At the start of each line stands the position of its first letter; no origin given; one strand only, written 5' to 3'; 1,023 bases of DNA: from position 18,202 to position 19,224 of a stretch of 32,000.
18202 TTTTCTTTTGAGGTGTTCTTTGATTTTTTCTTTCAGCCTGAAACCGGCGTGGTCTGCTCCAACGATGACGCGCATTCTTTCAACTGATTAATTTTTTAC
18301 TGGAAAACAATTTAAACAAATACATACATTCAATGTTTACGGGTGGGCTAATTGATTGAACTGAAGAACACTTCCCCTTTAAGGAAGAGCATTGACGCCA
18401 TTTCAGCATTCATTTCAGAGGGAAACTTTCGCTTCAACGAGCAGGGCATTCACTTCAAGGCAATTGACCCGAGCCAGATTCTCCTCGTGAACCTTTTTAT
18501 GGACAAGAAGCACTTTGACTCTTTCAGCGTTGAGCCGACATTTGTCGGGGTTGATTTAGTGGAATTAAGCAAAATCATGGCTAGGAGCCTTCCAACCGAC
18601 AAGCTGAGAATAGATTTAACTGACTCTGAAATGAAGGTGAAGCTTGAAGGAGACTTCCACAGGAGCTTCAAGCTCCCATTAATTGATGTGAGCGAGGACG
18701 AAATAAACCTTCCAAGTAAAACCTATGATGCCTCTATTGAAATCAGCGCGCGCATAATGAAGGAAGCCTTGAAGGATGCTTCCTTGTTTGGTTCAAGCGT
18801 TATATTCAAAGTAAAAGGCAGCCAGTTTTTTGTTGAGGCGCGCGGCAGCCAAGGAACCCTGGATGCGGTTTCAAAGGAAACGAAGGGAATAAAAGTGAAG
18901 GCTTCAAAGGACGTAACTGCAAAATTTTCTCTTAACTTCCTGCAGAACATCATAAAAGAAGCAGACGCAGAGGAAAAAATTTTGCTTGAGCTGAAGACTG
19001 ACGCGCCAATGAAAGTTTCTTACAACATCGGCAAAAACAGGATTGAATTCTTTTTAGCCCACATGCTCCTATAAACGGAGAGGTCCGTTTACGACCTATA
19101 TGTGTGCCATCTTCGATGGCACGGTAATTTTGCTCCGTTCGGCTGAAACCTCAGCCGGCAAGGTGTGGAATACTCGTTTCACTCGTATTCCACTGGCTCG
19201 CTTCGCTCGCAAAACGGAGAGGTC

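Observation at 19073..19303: Perfect 67-bp direct repeat with nested palindromes, starting inside the pcna2 stop codon and leading into priL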

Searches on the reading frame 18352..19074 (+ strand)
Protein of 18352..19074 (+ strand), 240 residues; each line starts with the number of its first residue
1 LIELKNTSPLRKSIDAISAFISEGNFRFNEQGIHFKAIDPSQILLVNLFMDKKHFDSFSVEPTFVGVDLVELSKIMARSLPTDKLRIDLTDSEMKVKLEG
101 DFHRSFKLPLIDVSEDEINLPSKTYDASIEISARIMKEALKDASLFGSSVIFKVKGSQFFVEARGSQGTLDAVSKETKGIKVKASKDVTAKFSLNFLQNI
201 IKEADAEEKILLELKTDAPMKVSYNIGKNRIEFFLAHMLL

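Call 13: search_protein_families(library=pfam, proteins=[window:18352-19074:+], max_evalue=0.01)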
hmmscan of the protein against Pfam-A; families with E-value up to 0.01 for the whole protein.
window:18352-19074:+ (240 aa): 2 families
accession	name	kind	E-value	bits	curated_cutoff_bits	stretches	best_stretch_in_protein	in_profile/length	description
PF00705.23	PCNA_N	-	2.5e-13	50.3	20.3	1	3-98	5-101/127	Proliferating cell nuclear antigen, N-terminal domain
PF02747.20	PCNA_C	-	1.5e-09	38.5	23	1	120-236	2-125/128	Proliferating cell nuclear antigen, C-terminal domain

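Call 18: find_encoding_contigs(protein=window:18352-19071:+, flank=3000, max_places=10)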
Protein seq(240 aa) (240 aa): 24 contigs read that carry it; 10 places shown.
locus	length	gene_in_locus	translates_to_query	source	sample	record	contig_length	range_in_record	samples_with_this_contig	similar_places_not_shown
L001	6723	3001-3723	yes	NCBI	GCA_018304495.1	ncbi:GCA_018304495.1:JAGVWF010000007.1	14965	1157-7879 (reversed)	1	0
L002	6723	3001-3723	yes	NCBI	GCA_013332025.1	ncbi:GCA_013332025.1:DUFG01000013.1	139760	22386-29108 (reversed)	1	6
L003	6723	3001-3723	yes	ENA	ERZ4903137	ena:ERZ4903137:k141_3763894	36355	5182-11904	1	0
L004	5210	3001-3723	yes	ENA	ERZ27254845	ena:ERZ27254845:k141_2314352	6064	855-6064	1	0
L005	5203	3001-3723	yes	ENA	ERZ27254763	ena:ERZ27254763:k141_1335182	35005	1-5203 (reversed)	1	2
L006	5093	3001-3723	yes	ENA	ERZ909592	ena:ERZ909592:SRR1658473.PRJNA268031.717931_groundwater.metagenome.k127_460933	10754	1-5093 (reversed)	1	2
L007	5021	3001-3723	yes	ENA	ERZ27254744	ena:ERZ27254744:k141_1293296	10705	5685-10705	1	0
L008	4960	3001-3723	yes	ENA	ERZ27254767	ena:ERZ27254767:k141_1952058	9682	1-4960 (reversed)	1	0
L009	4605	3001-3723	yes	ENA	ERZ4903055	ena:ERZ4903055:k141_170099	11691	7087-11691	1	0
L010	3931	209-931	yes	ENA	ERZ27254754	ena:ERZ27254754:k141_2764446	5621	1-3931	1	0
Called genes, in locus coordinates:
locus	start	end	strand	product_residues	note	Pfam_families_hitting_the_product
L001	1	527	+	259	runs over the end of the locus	PF14382:ECR1_N (weak)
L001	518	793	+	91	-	PF13656:RNA_pol_L_2, PF01193:RNA_pol_L (weak)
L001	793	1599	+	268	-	-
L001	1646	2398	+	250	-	PF00705:PCNA_N, PF02747:PCNA_C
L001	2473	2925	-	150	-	PF02502:LacAB_rpiB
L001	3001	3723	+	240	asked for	PF00705:PCNA_N, PF02747:PCNA_C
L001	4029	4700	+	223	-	-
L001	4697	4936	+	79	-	-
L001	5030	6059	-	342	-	PF00702:Hydrolase (weak), PF00689:Cation_ATPase_C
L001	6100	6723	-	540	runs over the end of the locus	PF00690:Cation_ATPase_N, PF00122:E1-E2_ATPase, PF13246:Cation_ATPase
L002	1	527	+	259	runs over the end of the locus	PF14382:ECR1_N (weak)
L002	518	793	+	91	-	PF13656:RNA_pol_L_2, PF01193:RNA_pol_L (weak)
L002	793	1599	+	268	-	-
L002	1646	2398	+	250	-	PF00705:PCNA_N, PF02747:PCNA_C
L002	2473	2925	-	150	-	PF02502:LacAB_rpiB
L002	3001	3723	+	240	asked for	PF00705:PCNA_N, PF02747:PCNA_C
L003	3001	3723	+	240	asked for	PF00705:PCNA_N, PF02747:PCNA_C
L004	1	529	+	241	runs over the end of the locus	-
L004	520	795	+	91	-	PF13656:RNA_pol_L_2, PF01193:RNA_pol_L (weak)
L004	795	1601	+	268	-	-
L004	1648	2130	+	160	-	PF00705:PCNA_N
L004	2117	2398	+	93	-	PF02747:PCNA_C (weak)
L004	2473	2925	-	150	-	PF02502:LacAB_rpiB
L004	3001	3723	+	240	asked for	PF00705:PCNA_N, PF02747:PCNA_C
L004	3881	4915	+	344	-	PF04104:DNA_primase_lrg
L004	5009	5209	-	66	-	?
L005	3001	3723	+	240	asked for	PF00705:PCNA_N, PF02747:PCNA_C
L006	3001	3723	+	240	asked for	PF00705:PCNA_N, PF02747:PCNA_C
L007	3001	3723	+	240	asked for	PF00705:PCNA_N, PF02747:PCNA_C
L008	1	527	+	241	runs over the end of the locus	-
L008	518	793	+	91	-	PF13656:RNA_pol_L_2, PF01193:RNA_pol_L (weak)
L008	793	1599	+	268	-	-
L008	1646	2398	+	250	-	PF00705:PCNA_N, PF02747:PCNA_C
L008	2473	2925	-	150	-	PF02502:LacAB_rpiB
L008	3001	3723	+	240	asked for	PF00705:PCNA_N, PF02747:PCNA_C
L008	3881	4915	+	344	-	PF04104:DNA_primase_lrg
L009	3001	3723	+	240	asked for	PF00705:PCNA_N, PF02747:PCNA_C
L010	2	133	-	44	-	?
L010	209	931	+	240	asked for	PF00705:PCNA_N, PF02747:PCNA_C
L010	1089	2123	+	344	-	PF04104:DNA_primase_lrg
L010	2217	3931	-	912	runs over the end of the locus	PF00690:Cation_ATPase_N, PF00122:E1-E2_ATPase, PF00702:Hydrolase, PF13246:Cation_ATPase, PF00689:Cation_ATPase_C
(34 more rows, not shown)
